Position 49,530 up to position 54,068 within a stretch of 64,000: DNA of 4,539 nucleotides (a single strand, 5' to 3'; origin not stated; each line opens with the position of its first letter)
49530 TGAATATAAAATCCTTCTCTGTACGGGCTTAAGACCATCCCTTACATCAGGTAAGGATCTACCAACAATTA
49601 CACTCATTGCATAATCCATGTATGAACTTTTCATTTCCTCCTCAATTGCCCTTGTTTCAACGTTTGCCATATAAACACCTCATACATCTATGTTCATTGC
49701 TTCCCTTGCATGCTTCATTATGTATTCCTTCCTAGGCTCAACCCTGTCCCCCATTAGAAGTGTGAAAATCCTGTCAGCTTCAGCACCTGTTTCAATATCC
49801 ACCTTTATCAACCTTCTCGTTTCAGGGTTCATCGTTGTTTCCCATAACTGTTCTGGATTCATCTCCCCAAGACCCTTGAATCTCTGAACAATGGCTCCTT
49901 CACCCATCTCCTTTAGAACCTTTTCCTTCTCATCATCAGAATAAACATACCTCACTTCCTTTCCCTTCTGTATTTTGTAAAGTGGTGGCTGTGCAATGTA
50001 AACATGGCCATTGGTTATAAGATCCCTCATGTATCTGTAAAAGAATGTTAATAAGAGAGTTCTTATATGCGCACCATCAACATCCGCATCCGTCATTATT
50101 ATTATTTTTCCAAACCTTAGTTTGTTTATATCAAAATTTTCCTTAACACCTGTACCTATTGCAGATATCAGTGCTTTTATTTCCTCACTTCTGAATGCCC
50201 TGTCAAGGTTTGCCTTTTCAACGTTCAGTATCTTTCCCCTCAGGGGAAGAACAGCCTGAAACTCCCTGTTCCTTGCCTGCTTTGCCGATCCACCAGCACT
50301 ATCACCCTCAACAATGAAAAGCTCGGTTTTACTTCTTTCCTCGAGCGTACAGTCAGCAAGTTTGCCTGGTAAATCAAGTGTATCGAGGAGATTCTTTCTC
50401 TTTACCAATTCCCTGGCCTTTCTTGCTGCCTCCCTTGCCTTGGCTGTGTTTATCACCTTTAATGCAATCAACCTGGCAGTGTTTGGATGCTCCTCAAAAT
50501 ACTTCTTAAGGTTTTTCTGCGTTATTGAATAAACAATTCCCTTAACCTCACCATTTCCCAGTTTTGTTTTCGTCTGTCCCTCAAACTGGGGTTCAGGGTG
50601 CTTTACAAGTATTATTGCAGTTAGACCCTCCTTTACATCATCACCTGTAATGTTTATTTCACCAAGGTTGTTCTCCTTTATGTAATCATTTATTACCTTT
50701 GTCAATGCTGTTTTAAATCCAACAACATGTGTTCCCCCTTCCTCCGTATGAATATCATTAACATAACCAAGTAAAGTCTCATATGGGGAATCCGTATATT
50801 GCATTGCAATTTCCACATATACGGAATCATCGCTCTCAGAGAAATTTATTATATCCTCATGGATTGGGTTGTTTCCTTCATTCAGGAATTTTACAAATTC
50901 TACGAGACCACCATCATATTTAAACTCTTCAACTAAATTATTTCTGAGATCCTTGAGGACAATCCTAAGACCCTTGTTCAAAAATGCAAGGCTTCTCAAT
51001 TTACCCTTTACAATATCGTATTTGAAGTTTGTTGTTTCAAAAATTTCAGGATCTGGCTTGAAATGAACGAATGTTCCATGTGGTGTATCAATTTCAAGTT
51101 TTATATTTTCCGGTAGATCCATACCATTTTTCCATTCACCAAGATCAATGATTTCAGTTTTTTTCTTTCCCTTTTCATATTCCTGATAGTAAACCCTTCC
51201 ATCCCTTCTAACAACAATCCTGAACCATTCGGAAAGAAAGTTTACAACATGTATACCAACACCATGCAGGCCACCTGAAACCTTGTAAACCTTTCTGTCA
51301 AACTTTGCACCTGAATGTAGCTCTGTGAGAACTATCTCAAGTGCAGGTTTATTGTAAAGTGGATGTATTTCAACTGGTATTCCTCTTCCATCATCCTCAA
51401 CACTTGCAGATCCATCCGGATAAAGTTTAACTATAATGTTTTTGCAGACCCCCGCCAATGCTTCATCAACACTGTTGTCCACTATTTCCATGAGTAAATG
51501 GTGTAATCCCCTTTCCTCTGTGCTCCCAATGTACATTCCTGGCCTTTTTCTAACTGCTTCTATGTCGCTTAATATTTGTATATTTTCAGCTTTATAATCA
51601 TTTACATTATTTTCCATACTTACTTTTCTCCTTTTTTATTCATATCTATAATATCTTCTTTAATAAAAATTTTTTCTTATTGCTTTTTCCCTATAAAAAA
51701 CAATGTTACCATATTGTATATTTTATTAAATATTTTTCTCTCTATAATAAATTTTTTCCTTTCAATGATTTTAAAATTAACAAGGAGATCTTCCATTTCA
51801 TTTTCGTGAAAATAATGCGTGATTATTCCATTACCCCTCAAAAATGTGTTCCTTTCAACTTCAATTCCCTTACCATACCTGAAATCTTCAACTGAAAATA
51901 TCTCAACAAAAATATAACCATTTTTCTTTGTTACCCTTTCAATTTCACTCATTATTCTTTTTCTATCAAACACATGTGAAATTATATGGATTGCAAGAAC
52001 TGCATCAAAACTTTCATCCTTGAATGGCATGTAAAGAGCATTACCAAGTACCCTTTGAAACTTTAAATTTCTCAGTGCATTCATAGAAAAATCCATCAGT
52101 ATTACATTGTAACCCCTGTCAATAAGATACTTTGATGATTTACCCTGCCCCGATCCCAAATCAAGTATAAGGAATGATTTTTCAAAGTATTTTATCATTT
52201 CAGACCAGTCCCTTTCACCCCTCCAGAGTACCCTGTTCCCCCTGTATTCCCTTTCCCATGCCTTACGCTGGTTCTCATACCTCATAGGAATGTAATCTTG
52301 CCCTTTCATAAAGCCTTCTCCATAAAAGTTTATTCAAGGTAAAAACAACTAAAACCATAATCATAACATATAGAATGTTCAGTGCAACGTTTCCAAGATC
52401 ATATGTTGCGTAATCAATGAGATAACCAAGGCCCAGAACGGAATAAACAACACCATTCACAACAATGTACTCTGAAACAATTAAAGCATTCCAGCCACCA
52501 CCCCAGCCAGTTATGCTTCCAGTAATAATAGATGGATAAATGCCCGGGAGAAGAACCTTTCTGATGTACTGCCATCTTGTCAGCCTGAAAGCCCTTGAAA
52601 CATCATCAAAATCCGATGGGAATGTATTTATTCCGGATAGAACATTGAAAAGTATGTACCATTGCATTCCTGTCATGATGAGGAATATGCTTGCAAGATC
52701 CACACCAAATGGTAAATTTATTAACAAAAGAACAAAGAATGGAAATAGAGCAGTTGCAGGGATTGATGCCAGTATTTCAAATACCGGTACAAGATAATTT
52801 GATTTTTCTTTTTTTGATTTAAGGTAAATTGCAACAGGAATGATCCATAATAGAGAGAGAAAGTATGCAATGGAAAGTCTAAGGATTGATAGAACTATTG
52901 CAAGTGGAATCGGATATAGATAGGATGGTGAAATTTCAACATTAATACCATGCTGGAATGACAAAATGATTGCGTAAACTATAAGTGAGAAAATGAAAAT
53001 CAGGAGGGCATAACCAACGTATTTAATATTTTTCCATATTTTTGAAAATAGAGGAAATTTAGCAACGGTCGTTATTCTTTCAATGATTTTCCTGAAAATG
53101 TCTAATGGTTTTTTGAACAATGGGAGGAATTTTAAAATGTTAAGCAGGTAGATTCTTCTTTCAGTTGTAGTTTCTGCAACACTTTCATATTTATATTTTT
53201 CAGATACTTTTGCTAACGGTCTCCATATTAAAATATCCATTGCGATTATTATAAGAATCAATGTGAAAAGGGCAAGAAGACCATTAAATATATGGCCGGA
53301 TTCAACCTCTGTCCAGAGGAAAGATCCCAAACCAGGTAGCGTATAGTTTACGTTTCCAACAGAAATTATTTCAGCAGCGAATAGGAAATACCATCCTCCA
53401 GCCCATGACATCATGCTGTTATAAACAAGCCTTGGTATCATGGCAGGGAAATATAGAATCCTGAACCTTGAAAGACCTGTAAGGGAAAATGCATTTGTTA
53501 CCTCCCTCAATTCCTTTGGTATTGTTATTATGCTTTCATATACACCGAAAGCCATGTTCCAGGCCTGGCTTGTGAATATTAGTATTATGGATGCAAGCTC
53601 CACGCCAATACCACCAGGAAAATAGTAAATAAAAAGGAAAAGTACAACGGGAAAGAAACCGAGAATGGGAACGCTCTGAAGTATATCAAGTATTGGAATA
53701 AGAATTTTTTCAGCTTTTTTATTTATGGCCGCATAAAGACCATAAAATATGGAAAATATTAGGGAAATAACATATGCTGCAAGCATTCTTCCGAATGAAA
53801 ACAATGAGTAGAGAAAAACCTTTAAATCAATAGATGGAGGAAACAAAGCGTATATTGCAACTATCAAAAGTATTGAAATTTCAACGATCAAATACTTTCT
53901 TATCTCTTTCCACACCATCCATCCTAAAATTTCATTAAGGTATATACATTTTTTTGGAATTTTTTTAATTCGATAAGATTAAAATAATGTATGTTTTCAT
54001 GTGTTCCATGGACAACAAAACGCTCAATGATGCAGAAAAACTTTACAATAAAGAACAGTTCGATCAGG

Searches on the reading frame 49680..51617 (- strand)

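Call 70: search_protein_families(library=pfam, proteins=[window:49680-51617:-], max_evalue=1e-8)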
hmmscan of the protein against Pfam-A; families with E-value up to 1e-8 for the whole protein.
window:49680-51617:- (645 aa): 4 families
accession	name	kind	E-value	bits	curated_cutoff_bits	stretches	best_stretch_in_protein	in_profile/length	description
PF00204.31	DNA_gyraseB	-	1e-57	194.9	27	1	237-403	1-172/173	DNA gyrase B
PF00986.26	DNA_gyraseB_C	-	6.6e-30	103.5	29.8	1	575-634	4-63/63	DNA gyrase B subunit, carboxyl terminus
PF01751.28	Toprim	-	9e-22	77.5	23.1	1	432-543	1-95/96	Toprim domain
PF02518.31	HATPase_c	-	3.5e-13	50.4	26.4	1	34-144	2-93/111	Histidine kinase-, DNA gyrase B-, and HSP90-like ATPase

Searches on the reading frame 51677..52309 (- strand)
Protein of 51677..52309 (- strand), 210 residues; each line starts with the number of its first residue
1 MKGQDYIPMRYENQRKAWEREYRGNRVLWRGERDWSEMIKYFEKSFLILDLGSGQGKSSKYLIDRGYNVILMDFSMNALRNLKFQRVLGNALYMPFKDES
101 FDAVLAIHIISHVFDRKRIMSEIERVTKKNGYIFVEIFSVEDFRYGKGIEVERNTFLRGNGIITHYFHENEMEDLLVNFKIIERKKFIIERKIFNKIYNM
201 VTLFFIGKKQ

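Call 49: search_protein_families(library=pfam, proteins=[window:51677-52309:-], max_evalue=0.00001)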
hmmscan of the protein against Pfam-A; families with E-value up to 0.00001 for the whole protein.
window:51677-52309:- (210 aa): 5 families
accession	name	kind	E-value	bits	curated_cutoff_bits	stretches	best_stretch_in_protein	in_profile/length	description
PF08241.18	Methyltransf_11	-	1e-19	71.4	21.2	1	49-135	1-95/95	Methyltransferase domain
PF13649.12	Methyltransf_25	-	5e-13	50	27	1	48-131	1-97/97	Methyltransferase domain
PF13847.12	Methyltransf_31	-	1.7e-11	44.4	27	1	48-139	7-113/145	Methyltransferase domain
PF13489.12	Methyltransf_23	-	4.2e-10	40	27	1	44-176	22-154/164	Methyltransferase domain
PF08242.18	Methyltransf_12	-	4.2e-09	37.4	30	1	49-133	1-98/98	Methyltransferase domain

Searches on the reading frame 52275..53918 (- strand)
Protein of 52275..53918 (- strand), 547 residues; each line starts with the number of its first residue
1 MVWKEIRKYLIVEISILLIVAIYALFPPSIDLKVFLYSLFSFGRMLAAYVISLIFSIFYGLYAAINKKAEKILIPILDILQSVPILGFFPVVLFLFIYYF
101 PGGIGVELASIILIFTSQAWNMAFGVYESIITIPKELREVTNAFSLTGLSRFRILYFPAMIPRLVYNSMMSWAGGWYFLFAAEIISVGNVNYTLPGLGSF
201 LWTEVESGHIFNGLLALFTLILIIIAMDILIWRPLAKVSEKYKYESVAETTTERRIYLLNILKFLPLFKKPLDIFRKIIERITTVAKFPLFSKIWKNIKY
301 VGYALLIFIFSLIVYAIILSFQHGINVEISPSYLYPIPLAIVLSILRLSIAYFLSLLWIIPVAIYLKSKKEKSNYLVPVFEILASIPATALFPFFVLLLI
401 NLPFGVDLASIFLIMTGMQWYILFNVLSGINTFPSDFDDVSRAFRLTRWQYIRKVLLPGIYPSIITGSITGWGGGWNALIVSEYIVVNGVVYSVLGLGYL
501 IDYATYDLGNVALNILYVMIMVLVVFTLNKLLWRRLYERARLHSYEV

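Call 70: search_protein_families(library=pfam, proteins=[window:52275-53918:-], max_evalue=1e-8)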
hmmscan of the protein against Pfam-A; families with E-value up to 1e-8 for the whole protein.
window:52275-53918:- (547 aa): 1 family
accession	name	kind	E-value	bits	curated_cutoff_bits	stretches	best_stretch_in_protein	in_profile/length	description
PF00528.27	BPD_transp_1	-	1.4e-27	97.1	26.4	2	360-536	2-182/184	Binding-protein-dependent transport system inner membrane component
